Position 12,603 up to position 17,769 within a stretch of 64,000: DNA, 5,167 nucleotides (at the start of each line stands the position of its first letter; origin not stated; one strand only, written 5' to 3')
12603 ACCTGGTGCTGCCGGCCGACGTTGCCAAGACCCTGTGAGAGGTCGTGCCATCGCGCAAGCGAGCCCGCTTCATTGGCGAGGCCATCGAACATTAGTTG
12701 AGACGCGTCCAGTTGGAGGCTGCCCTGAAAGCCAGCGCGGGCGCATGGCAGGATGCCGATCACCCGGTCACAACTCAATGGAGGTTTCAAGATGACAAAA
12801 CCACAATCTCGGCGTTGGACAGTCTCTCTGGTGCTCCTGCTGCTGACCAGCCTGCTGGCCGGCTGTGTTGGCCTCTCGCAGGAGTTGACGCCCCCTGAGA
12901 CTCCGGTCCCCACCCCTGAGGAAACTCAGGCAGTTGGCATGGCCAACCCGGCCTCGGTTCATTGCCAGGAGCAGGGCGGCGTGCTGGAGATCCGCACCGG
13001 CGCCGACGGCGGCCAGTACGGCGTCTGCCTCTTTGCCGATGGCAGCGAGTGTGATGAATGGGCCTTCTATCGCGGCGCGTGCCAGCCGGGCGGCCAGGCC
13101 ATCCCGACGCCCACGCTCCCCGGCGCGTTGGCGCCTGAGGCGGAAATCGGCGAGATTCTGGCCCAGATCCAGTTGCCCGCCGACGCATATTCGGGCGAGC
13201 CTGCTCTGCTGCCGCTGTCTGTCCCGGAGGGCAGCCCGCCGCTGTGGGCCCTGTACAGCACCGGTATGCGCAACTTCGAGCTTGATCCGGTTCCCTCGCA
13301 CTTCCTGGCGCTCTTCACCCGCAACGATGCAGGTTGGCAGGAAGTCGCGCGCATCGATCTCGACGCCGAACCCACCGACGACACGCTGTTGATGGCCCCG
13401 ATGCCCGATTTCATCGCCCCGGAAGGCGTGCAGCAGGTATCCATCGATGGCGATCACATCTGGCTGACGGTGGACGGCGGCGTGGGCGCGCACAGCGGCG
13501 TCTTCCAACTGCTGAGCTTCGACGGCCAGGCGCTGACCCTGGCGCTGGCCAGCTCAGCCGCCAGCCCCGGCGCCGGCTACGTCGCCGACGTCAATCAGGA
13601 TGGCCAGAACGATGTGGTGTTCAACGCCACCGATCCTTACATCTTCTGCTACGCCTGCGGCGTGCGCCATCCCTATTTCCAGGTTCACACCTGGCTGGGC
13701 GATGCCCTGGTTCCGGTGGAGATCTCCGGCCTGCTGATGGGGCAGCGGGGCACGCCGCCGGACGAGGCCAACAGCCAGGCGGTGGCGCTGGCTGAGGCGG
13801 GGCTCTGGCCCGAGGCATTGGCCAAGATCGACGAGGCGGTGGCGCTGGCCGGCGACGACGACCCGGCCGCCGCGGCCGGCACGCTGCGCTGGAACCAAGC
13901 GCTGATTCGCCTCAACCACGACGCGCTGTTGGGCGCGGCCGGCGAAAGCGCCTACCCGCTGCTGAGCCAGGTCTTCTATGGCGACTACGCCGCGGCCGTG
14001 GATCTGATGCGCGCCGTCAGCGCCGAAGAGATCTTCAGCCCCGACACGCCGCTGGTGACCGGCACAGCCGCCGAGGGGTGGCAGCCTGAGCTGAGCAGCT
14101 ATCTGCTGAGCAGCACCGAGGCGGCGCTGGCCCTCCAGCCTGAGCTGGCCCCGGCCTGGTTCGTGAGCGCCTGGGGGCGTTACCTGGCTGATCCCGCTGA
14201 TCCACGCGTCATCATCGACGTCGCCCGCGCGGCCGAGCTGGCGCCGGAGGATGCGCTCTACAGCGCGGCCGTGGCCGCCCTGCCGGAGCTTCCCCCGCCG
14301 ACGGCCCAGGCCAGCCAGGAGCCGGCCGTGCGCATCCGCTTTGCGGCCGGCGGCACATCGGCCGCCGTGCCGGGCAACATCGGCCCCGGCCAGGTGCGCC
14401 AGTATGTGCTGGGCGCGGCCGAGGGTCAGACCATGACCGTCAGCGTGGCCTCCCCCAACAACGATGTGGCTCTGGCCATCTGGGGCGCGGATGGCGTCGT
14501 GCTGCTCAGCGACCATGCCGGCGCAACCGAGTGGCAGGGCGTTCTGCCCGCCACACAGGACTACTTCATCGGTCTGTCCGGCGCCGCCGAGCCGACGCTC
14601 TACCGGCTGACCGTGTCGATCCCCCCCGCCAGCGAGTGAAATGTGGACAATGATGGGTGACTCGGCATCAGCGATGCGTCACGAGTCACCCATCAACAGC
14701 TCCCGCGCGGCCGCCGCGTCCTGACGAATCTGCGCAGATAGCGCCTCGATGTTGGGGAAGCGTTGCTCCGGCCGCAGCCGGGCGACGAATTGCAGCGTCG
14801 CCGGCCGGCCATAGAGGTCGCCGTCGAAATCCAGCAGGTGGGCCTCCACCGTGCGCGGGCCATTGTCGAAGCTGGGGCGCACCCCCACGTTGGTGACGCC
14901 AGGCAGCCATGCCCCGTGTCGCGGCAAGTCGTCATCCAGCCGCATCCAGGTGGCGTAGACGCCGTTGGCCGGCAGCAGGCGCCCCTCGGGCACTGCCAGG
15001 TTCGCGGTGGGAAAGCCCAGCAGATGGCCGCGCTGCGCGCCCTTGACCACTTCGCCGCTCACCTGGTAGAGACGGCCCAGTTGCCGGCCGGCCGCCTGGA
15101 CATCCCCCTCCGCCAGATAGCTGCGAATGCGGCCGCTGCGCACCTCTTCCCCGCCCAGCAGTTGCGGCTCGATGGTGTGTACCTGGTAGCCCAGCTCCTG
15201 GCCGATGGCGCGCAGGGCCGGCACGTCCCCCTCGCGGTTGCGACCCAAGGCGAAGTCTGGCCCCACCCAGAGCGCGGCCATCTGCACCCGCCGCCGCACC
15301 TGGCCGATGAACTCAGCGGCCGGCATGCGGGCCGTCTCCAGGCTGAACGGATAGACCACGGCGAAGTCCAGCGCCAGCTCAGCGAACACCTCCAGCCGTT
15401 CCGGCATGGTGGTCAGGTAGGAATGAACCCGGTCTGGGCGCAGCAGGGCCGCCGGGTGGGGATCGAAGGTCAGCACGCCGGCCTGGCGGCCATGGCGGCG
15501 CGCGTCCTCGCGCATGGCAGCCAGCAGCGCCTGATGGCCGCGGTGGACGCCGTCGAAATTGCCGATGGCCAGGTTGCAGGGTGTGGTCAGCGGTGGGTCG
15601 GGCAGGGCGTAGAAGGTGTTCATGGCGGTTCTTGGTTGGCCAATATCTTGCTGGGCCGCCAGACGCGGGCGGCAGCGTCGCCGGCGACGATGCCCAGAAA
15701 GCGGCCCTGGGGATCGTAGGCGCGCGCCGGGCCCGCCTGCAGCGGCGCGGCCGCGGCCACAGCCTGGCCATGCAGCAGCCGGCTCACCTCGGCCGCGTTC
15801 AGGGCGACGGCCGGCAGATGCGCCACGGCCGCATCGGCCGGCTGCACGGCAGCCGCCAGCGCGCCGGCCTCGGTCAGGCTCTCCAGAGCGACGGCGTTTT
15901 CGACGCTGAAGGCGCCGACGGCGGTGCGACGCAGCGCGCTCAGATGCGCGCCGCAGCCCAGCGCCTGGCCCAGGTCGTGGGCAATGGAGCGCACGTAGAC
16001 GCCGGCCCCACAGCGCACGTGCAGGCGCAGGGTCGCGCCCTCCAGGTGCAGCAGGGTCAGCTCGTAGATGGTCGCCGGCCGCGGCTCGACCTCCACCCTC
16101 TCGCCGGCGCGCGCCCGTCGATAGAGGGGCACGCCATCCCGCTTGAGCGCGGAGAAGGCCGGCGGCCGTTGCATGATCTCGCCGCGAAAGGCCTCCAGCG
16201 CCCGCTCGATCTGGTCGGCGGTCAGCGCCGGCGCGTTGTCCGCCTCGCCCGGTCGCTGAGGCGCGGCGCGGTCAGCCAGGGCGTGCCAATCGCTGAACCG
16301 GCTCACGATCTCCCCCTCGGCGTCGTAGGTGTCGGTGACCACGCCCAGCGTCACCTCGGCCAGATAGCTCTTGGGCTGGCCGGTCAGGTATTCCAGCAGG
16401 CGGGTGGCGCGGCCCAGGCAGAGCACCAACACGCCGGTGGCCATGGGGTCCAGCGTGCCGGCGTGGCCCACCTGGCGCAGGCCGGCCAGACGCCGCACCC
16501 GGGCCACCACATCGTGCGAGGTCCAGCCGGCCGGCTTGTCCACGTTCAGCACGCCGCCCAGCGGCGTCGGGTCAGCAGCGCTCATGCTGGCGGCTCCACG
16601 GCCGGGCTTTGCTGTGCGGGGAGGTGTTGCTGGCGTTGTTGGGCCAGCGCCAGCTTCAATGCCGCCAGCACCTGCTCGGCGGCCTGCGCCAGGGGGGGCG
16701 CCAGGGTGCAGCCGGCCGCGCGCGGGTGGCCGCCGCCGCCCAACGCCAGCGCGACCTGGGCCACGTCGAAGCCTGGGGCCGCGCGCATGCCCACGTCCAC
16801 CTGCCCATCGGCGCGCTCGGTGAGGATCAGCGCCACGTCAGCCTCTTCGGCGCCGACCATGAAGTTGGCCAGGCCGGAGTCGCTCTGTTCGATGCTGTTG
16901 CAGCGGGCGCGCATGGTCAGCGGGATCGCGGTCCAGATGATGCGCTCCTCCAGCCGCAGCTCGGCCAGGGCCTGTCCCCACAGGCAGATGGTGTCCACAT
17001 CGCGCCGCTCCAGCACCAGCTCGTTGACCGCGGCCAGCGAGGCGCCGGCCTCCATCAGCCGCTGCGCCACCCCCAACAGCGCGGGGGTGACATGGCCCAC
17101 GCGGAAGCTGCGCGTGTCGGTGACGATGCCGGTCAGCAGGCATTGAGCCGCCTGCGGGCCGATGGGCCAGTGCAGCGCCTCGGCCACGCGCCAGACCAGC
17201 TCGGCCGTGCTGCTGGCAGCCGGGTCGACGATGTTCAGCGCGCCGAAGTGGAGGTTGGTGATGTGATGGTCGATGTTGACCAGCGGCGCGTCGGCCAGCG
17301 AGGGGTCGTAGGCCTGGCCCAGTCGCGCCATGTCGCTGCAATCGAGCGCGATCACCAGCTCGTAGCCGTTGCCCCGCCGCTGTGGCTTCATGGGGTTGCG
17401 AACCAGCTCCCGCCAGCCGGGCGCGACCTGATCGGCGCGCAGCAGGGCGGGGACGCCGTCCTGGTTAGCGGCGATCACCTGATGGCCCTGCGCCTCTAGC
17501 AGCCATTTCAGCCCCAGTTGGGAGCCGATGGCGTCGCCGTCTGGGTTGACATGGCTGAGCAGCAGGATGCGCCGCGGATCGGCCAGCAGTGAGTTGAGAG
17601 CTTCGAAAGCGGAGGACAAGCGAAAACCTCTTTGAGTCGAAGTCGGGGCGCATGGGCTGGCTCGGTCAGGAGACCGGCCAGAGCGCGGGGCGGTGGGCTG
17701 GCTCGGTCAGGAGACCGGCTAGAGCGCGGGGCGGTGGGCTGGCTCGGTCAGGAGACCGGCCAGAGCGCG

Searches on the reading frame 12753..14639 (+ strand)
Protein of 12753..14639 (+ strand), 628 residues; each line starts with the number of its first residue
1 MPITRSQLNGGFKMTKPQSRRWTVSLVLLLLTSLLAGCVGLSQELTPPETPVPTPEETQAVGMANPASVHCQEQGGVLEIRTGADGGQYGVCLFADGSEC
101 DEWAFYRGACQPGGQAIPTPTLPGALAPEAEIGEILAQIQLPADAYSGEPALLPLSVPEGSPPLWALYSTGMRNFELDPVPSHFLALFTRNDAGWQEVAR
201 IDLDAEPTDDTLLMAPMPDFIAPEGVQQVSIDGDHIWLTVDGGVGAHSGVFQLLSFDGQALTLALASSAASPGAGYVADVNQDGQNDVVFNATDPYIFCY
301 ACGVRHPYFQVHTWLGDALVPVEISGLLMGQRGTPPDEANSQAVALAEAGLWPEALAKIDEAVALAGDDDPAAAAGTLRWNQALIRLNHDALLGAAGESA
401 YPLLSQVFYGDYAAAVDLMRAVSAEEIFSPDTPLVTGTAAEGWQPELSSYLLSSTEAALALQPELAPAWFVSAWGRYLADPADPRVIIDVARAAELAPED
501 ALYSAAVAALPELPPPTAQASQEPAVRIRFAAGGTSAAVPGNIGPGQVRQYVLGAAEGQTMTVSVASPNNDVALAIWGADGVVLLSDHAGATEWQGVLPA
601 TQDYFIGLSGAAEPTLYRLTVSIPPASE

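Call 17: search_protein_families(library=pfam, proteins=[window:12753-14639:+], max_evalue=0.001)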
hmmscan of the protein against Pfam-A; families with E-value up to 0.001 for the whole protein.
window:12753-14639:+ (628 aa): 1 family
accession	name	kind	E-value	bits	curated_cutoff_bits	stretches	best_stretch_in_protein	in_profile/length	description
PF03891.20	DUF333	-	2.3e-21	76.2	25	1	62-108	1-46/47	Domain of unknown function (DUF333)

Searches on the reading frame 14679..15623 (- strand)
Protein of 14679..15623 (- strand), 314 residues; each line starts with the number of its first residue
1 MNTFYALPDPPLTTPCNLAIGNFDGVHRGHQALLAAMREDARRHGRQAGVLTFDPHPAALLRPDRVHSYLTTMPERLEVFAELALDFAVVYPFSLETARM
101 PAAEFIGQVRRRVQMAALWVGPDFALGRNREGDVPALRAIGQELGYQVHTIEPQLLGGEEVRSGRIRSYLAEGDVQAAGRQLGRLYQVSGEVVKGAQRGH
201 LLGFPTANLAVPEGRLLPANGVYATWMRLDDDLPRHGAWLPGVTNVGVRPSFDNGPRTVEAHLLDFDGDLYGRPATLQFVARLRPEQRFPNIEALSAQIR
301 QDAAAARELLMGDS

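Call 17: search_protein_families(library=pfam, proteins=[window:14679-15623:-], max_evalue=0.001)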
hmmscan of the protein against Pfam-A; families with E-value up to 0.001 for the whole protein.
window:14679-15623:- (314 aa): 2 families
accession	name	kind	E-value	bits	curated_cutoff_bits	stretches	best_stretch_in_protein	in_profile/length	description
PF01687.23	Flavokinase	-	9.2e-44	149.1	19.6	1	182-310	1-124/124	Riboflavin kinase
PF06574.18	FAD_syn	-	4.2e-40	137.6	27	1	13-163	5-156/158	FAD synthetase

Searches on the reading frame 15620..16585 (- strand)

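Call 17: search_protein_families(library=pfam, proteins=[window:15620-16585:-], max_evalue=0.001)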
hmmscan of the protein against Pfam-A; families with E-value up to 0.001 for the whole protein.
window:15620-16585:- (321 aa): 4 families
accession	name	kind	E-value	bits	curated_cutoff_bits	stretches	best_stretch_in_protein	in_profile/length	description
PF01509.24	TruB_N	-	4.6e-50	170.3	27.3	2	31-103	1-72/149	TruB family pseudouridylate synthase (N terminal domain)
PF16198.10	TruB_C_2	-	2.7e-15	56.7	29.3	1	199-254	1-65/66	tRNA pseudouridylate synthase B C-terminal domain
PF09157.17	TruB-C_2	-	3.2e-08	33.8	21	1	258-307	1-50/57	Pseudouridine synthase II TruB, C-terminal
PF09142.17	TruB_C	-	1.6e-06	28.1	28.7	1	258-303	2-45/56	tRNA Pseudouridine synthase II, C terminal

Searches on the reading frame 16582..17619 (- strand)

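Call 17: search_protein_families(library=pfam, proteins=[window:16582-17619:-], max_evalue=0.001)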
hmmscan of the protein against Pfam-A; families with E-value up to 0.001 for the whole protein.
window:16582-17619:- (345 aa): 2 families
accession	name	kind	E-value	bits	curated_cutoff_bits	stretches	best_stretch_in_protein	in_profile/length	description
PF01368.27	DHH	-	3e-16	60.3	28.1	1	17-165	1-125/125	DHH family, N-terminal domain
PF02272.25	DHHA1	-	4.7e-08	33.8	25.9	1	250-323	21-98/102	DHHA1 domain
